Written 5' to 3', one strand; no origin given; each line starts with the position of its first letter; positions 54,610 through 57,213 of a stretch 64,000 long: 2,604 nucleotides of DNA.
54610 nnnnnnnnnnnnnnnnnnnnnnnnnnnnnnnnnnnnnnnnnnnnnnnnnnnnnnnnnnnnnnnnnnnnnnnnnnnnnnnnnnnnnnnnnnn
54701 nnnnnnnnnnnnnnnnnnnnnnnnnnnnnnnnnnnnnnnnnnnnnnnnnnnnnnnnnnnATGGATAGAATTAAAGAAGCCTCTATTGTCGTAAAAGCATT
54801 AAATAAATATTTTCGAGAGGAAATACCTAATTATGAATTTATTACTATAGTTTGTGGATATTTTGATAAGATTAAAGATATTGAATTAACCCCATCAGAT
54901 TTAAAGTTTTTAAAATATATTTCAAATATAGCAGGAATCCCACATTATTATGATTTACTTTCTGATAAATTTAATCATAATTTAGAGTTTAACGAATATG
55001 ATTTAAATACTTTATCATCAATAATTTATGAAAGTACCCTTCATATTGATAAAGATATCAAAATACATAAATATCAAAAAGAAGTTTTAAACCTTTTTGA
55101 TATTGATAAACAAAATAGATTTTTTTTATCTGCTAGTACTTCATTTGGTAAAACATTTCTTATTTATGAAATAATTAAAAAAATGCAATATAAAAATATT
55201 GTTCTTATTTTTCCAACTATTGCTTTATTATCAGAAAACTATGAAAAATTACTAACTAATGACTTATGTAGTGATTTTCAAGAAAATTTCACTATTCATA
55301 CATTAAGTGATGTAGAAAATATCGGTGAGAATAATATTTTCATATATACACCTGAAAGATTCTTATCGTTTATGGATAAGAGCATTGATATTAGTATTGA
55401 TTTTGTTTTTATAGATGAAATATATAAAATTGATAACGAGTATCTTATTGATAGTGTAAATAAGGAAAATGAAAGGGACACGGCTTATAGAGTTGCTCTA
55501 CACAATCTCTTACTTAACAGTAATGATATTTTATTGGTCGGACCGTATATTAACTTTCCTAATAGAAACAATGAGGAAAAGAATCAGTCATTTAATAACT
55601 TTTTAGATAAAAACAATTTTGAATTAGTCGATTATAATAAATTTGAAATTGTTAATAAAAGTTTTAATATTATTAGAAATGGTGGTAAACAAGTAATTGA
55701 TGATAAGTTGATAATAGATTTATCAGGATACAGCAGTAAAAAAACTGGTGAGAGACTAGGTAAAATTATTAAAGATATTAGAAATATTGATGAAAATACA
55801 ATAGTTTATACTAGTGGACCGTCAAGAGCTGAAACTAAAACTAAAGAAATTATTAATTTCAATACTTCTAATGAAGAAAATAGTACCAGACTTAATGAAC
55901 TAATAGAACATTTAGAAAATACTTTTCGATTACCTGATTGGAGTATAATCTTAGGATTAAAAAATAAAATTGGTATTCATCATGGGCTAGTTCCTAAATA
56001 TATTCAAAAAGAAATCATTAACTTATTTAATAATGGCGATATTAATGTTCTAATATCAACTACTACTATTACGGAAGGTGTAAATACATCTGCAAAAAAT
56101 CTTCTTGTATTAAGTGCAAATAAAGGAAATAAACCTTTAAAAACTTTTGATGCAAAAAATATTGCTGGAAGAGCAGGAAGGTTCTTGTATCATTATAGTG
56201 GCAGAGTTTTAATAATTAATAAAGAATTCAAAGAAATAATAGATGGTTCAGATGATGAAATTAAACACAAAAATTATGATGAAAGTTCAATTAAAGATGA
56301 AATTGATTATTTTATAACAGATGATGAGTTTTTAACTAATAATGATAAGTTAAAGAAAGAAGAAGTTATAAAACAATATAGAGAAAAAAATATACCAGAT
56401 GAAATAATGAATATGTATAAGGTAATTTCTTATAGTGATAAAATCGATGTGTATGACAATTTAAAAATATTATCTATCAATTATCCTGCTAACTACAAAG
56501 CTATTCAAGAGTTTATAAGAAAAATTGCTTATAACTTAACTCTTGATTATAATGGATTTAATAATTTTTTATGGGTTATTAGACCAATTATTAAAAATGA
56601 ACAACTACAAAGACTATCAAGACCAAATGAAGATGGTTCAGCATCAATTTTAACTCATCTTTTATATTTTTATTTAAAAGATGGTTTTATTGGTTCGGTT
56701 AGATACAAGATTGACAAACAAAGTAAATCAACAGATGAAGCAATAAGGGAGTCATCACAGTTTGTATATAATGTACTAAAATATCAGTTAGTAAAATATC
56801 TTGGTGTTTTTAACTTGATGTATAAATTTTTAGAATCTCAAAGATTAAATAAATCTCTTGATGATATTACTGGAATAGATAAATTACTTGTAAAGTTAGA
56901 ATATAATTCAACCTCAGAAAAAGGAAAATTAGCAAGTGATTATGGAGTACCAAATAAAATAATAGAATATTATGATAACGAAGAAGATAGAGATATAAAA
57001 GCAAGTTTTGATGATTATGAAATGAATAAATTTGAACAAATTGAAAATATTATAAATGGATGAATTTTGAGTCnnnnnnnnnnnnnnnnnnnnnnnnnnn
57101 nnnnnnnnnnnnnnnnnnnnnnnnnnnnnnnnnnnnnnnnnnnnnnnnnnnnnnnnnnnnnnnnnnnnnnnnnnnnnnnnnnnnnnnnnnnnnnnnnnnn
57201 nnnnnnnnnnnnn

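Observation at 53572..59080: AT-rich 5.5 kb insertion: a Hachiman-like hamA/hamB pair in one operon with a fused m5C-methyltransferase/nuclease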

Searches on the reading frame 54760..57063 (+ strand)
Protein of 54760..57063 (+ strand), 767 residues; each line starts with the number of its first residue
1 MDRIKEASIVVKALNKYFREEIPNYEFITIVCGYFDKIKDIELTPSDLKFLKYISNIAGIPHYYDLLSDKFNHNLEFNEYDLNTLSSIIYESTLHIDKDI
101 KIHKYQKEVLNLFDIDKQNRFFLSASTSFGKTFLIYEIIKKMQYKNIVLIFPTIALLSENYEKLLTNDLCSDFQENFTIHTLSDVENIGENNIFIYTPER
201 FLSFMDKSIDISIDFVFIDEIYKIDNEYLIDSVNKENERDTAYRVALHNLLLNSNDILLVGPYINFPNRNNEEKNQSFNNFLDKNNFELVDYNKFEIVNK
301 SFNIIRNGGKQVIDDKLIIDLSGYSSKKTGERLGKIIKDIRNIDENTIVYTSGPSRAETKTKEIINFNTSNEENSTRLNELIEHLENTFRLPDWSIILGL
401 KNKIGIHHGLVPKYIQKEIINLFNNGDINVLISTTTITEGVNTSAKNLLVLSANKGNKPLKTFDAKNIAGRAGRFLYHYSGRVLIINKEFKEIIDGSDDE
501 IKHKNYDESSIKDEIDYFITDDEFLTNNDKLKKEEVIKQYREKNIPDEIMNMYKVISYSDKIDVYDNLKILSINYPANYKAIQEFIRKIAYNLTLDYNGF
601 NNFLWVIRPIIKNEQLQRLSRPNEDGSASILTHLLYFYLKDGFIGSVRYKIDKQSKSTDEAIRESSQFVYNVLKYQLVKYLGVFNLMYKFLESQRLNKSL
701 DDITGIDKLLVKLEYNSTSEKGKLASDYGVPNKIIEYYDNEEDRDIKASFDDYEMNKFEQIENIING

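Call 3: search_protein_families(library=pfam, proteins=[window:54760-57063:+], max_evalue=0.01)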
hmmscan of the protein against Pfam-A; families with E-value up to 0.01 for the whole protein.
window:54760-57063:+ (767 aa): 3 families
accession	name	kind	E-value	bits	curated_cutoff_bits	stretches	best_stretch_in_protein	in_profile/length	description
PF00271.37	Helicase_C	-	3e-08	34.3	23.5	1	401-475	39-109/110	Helicase conserved C-terminal domain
PF00270.35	DEAD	-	3e-07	30.8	26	1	104-227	2-132/167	DEAD/DEAH box helicase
PF04851.21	ResIII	-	3.3e-06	27.6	22.5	1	100-225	2-138/164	Type III restriction enzyme, res subunit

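Call 4: search_protein_families(library=padloc, proteins=[window:54760-57063:+], max_evalue=0.01)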
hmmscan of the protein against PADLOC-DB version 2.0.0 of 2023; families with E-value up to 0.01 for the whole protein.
window:54760-57063:+ (767 aa): 23 families
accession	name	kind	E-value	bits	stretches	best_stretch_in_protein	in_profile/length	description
PDLC00191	HamB1|HamB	-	0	1023.8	1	1-766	1-767/767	DEAD-box helicase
PDLC00184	HamB1|HamB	-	7.8e-100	333.1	1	63-738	81-699/738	DEAD-box helicase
PDLC00180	HamB1|HamB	-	1.6e-82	276.2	1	89-747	88-677/709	DEAD-box helicase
PDLC00201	HamB2|HamB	-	1.9e-69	232.8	1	93-735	95-667/721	DEAD-box helicase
PDLC00182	HamB1|HamB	-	1.8e-52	176.7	1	90-747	89-689/719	DEAD-box helicase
PDLC00186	HamB1|HamB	-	2.3e-52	176.1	1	85-596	129-637/864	DEAD-box helicase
PDLC00176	HamB1|HamB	-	8e-50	167.7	1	114-587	147-604/845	DEAD-box helicase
PDLC00185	HamB1|HamB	-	7.6e-46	154.4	1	96-542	137-577/871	DEAD-box helicase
PDLC00190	HamB1|HamB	-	1.2e-43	147.7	1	94-545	136-577/866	DEAD-box helicase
PDLC00200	HamB2|HamB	-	3.1e-42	142.6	2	328-596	374-634/865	DEAD-box helicase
PDLC00187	HamB1|HamB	-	1.1e-41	141.1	1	97-489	137-521/851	DEAD-box helicase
PDLC00193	HamB1|HamB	-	9.1e-37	124.8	1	173-488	11-294/570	DEAD-box helicase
PDLC00199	HamB2|HamB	-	5.4e-32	108.7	1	85-487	115-519/841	DEAD-box helicase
PDLC00181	HamB1|HamB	-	1.1e-25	87.8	1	65-501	103-525/836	DEAD-box helicase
PDLC00179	HamB1|HamB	-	2.4e-23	80.7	1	175-488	13-295/415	DEAD-box helicase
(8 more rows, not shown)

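Call 5: search_protein_families(library=ncbifam, proteins=[window:54760-57063:+], max_evalue=0.01)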
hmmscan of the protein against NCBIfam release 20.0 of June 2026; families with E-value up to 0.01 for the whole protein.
window:54760-57063:+ (767 aa): 9 families
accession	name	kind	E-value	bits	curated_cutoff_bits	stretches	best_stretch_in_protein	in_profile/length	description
NF002654.0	PRK02362.1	equivalog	2.8e-09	35.9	887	1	332-492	231-399/739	ATP-dependent DNA helicase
NF008165.0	PRK10917.1-3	equivalog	0.00022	19.9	711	1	401-451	509-559/692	ATP-dependent DNA helicase RecG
NF008166.0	PRK10917.1-4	equivalog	0.00096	17.3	864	1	402-452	530-580/705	ATP-dependent DNA helicase RecG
NF008164.0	PRK10917.1-2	equivalog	0.0014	16.9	785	1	400-451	518-569/704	ATP-dependent DNA helicase RecG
NF008167.0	PRK10917.2-1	equivalog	0.0048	15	995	1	403-453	562-613/744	ATP-dependent DNA helicase RecG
TIGR04121.1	DEXH_lig_assoc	equivalog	0.0058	14.4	850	0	401-456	276-332/804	ligase-associated DNA damage response DEXH box helicase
NF008163.0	PRK10917.1-1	equivalog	0.0064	14.8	796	1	402-452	517-567/692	ATP-dependent DNA helicase RecG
NF008170.0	PRK10917.2-4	equivalog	0.0064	14.4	975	0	401-451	645-695/826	ATP-dependent DNA helicase RecG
NF000941.0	PRK00094.1-3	equivalog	0.0098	15.2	423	0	311-377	94-164/336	NAD(P)H-dependent glycerol-3-phosphate dehydrogenase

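Call 13: find_encoding_contigs(protein=window:54760-57063:+, flank=10000, max_places=10)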
Protein window:54760-57063:+ (767 aa): no gene with exactly this product is on record in the collection.

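Call 21: find_related_loci(query=A2, collection=metagenome_contigs, flank=7000)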
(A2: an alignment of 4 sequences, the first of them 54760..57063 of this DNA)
Query A2 (767 aa) in metagenome_contigs; peptide patterns used: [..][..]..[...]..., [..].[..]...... (x = any residue, [..] = any of these).
600 stretches matched a pattern (row limit reached: there are more); 294 encode a relative of the query (tblastn E <= 1e-3); the best 80 are kept; 80 distinct loci.
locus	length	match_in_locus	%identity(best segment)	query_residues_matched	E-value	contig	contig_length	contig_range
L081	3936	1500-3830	61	1-766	0e+0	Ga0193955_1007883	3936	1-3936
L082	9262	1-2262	88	17-767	0e+0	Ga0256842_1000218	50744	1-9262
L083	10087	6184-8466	53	1-767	0e+0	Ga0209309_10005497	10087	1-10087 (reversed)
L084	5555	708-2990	53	1-767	0e+0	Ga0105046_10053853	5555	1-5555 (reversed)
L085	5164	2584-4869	53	1-767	0e+0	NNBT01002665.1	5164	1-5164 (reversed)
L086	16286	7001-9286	53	1-767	0e+0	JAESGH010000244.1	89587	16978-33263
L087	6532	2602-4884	53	1-767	0e+0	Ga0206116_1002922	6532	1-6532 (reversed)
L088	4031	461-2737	52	1-765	0e+0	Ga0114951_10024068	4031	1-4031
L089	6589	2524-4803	54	1-766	0e+0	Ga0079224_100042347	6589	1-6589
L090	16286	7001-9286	51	1-765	0e+0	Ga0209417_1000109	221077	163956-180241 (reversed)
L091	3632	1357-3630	52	1-764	0e+0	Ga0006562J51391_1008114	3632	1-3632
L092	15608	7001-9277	52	1-765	0e+0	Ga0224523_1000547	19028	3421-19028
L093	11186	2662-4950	51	1-766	0e+0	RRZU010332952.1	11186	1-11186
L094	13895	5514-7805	49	1-765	0e+0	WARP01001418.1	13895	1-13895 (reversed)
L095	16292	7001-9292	52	1-766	0e+0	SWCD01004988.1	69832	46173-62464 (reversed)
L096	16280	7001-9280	49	1-765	0e+0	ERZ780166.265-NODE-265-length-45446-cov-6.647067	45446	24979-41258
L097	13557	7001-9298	49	1-765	0e+0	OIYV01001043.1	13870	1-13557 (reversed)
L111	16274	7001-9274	51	1-762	0e+0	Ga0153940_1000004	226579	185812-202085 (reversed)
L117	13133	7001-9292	42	1-764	0e+0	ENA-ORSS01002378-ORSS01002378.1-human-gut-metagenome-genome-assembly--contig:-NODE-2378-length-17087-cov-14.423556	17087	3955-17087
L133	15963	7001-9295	42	1-764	0e+0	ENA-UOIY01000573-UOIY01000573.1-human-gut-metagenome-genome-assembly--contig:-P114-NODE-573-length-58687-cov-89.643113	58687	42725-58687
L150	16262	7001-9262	43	1-765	0e+0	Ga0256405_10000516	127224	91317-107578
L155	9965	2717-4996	43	1-765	4e-177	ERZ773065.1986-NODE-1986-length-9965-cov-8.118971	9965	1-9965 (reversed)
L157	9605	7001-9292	42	1-766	1e-176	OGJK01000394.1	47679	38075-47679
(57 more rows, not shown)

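Call 36: search_protein_families(library=pfam, proteins=[L117:5374-6108:+, L157:5193-5960:+, L097:9355-10050:+, L111:10611-11342:-, L096:3816-4583:+, L155:5060-5464:-, L155:6995-8575:+, L133:5372-6106:+, L150:5128-6033:+, L082:3321-4103:+], max_evalue=0.01)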
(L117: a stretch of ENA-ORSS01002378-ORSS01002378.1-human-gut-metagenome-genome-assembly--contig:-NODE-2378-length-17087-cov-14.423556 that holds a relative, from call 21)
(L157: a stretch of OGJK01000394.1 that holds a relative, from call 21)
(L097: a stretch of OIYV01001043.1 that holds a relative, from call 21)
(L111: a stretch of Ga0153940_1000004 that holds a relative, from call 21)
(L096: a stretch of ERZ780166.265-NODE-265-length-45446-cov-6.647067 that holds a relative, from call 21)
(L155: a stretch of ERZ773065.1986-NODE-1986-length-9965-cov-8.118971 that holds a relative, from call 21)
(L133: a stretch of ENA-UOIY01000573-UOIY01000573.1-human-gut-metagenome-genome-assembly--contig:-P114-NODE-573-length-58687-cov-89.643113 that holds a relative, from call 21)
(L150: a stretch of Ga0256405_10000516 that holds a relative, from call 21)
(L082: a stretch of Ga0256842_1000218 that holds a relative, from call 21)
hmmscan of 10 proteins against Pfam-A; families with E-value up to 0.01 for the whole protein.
L117:5374-6108:+ (244 aa): 3 families
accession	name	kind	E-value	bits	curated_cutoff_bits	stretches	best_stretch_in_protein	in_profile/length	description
PF14511.12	RE_EcoO109I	-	2.3e-60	204.2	22.5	1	12-197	3-192/198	Type II restriction endonuclease EcoO109I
PF19174.5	DUF5856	-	0.0018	19.7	34.6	0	19-67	12-64/94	Family of unknown function (DUF5856)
PF09520.16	RE_TdeIII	-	0.0018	18.4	27.2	0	62-94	43-75/242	Type II restriction endonuclease, TdeIII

L157:5193-5960:+ (255 aa): 2 families
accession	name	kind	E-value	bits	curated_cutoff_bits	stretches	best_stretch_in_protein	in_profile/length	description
PF14511.12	RE_EcoO109I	-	5.4e-67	225.8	22.5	1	20-210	2-194/198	Type II restriction endonuclease EcoO109I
PF19174.5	DUF5856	-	0.0092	17.5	34.6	0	27-82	11-66/94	Family of unknown function (DUF5856)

L097:9355-10050:+ (231 aa): 1 family
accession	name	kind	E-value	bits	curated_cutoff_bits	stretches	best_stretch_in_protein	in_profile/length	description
PF14511.12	RE_EcoO109I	-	5.6e-36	124.6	22.5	1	14-213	4-196/198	Type II restriction endonuclease EcoO109I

L111:10611-11342:- (243 aa): 2 families
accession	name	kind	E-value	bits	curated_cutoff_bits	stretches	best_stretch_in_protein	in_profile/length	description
PF14511.12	RE_EcoO109I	-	1e-36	127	22.5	1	20-220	3-196/198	Type II restriction endonuclease EcoO109I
PF09520.16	RE_TdeIII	-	0.0029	17.7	27.2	1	114-217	139-241/242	Type II restriction endonuclease, TdeIII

L096:3816-4583:+ (255 aa): 2 families
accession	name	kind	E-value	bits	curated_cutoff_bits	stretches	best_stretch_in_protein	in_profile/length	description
PF09570.16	RE_SinI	-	5e-36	124.5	22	1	89-243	69-214/218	SinI restriction endonuclease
PF09553.16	RE_Eco47II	-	0.0052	16.8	25.9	0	156-185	91-120/202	Eco47II restriction endonuclease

L155:5060-5464:- (134 aa): 0 families

L155:6995-8575:+ (526 aa): 1 family
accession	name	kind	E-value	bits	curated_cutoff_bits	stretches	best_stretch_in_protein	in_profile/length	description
PF20731.2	RE_NgoFVII_C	-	0.00052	20.5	23.8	0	438-491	72-124/131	NgoFVII C-terminal B3-like DNA-binding domain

L133:5372-6106:+ (244 aa): 3 families
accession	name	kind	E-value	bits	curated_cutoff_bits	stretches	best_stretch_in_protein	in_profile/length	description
PF14511.12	RE_EcoO109I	-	7.3e-61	205.8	22.5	1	12-197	3-192/198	Type II restriction endonuclease EcoO109I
PF09520.16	RE_TdeIII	-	0.00063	19.9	27.2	0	26-94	37-75/242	Type II restriction endonuclease, TdeIII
PF19174.5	DUF5856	-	0.0014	20.1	34.6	0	19-67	12-64/94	Family of unknown function (DUF5856)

L150:5128-6033:+ (301 aa): 1 family
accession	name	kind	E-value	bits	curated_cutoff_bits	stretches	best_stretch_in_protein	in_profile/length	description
PF09553.16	RE_Eco47II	-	7.6e-91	303.6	25.9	1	5-221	1-201/202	Eco47II restriction endonuclease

L082:3321-4103:+ (260 aa): 2 families
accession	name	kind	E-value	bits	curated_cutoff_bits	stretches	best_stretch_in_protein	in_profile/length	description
PF09553.16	RE_Eco47II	-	9.4e-80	267.4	25.9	1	6-217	1-201/202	Eco47II restriction endonuclease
PF22114.2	NUP120_helical_2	-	0.0028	18.2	21.5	1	178-242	11-72/184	Nucleoporin NUP120, helical domain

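Call 40: search_protein_families(library=pfam, alignment_id=A4, max_evalue=0.0001)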
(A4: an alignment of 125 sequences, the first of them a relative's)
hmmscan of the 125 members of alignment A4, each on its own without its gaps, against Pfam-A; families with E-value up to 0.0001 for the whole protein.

A. member 1, L086:3789-4130:+ (114 aa): 1 family
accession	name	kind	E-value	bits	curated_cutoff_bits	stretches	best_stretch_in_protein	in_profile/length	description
PF13384.12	HTH_23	-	9.2e-05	22.6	24.6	0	81-105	17-41/50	Homeodomain-like domain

B. families by the number of members that match (of 125 scanned): 128 families (the first 25 are shown)
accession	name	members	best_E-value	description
PF13304.12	AAA_21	3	1.9e-30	AAA domain, putative AbiEii toxin, Type IV TA system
PF00589.27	Phage_integrase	3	1.6e-18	Phage integrase family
PF02463.25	SMC_N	3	1.1e-09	RecF/RecN/SMC N terminal domain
PF13614.12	AAA_31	2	6.1e-43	AAA domain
PF03235.19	GmrSD_N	2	2.1e-40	GmrSD restriction endonuclease, N-terminal domain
PF00239.26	Resolvase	2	3.1e-37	Resolvase, N terminal domain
PF01420.25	Methylase_S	2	4.7e-35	Type I restriction modification DNA specificity domain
PF13102.12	Phage_int_SAM_5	2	1.4e-16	Phage integrase SAM-like domain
PF17293.8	Arm-DNA-bind_5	2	2.7e-15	Arm DNA-binding domain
PF14907.12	NTP_transf_5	2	8e-12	Uncharacterised nucleotidyltransferase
PF12728.13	HTH_17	2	1.5e-11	Helix-turn-helix domain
PF13175.12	AAA_15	2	5.1e-10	AAA ATPase domain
PF13384.12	HTH_23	2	4.3e-05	Homeodomain-like domain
PF04556.18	DpnII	1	1.9e-100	DpnII restriction endonuclease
PF02384.22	N6_Mtase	1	3.9e-98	N-6 DNA Methylase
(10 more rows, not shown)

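Call 58: search_solved_structures(query=window:54760-57063:+, max_evalue=0.001, show_alignments=1)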
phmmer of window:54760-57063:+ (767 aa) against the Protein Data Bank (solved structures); distinct sequences matched with E-value up to 0.001: 46.
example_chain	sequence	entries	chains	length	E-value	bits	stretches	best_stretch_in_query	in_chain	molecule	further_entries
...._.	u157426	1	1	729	2.2e-31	112.2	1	110-487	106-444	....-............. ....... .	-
9wh1_B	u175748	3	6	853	1.4e-22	83.1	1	114-490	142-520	DNA polymerase theta (Helicase domain only)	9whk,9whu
8alz_B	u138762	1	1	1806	4.3e-11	45.2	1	348-491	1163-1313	Activating signal cointegrator 1 complex subunit 3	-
8vx9_B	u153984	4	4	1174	9.1e-09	37.5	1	398-484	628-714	HamB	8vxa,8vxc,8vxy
7zpq_CA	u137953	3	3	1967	1.1e-08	37.2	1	389-493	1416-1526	SLH1 isoform 1 | RQC trigger complex helicase SLH1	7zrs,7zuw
4xgt_A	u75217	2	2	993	1.3e-08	36.9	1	334-484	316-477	FRQ-interacting RNA helicase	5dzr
6qdv_B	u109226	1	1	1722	1.6e-08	36.6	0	404-487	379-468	U5 small nuclear ribonucleoprotein 200 kDa helicase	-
4f91_B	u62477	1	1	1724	1.6e-08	36.6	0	404-487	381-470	U5 small nuclear ribonucleoprotein 200 kDa helicase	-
4f92_B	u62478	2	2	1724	1.6e-08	36.6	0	404-487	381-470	U5 small nuclear ribonucleoprotein 200 kDa helicase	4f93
5urj_A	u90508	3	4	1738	1.7e-08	36.6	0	404-487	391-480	U5 small nuclear ribonucleoprotein 200 kDa helicase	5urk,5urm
4kit_B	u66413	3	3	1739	1.7e-08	36.6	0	404-487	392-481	U5 small nuclear ribonucleoprotein 200 kDa helicase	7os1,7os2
6s8q_B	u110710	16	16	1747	1.7e-08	36.5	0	404-487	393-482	U5 small nuclear ribonucleoprotein 200 kDa helicase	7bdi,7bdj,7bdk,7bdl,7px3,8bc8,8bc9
6s9i_B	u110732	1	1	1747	1.7e-08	36.5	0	404-487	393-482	U5 small nuclear ribonucleoprotein 200 kDa helicase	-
4a4z_A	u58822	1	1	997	1.7e-08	36.5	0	365-486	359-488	ANTIVIRAL HELICASE SKI2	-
5e02_A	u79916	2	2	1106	1.8e-08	36.5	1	334-484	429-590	FRQ-interacting RNA helicase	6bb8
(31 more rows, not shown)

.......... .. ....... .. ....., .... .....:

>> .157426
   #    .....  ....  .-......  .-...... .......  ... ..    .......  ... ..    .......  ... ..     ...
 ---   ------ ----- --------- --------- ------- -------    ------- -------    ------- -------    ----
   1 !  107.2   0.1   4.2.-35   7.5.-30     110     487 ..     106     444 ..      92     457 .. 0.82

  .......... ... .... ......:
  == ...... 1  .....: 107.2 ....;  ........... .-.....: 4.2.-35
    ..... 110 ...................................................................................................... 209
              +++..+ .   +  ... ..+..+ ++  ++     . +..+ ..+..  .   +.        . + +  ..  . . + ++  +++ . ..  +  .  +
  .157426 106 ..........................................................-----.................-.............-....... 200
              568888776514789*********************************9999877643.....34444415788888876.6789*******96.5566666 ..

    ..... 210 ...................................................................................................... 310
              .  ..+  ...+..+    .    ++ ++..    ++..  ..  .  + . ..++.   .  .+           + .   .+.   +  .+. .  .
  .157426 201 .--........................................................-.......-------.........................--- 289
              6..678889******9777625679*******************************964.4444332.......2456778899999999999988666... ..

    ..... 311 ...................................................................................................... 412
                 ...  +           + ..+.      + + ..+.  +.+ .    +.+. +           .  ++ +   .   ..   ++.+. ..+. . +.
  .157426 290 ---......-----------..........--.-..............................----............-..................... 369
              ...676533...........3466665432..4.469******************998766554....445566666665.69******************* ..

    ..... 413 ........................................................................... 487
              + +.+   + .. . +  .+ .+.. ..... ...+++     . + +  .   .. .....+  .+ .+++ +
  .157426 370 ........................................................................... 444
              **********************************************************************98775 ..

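Call 66: search_dna_similar(query=window:54760-57063:+, collection=plasmids, mode=protein, max_rows=30, max_evalue=1e-30)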
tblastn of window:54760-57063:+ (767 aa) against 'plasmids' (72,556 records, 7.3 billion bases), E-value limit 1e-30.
Records with a match: 5; places in all: 5; records where one place covers at least 80% of the query: 0.
Best place of each record, by identity: <60% 5.
By first word of the organism name: Bacillus 5.
By predicted mobility (MOB-suite, as given by PLSDB): non-mobilizable 4; conjugative 1.
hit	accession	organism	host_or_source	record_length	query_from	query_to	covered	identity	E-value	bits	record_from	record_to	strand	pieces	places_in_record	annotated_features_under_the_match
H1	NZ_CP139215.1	Bacillus cereus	environmental samples,soil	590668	102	685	76%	29.0%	9e-37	157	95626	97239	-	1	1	DEAD/DEAH box helicase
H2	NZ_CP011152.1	Bacillus cereus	cell culture,soil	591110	102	685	76%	29.0%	9e-37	157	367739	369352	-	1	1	DEAD/DEAH box helicase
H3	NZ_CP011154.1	Bacillus cereus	cell culture,soil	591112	102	685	76%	29.0%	9e-37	157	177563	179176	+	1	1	DEAD/DEAH box helicase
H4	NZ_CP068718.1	Bacillus cereus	single cell,oral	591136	102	685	76%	29.0%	9e-37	157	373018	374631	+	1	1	DEAD/DEAH box helicase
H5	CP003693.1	Bacillus thuringiensis MC28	-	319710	75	532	60%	29.6%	3e-42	174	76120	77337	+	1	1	helicase-like protein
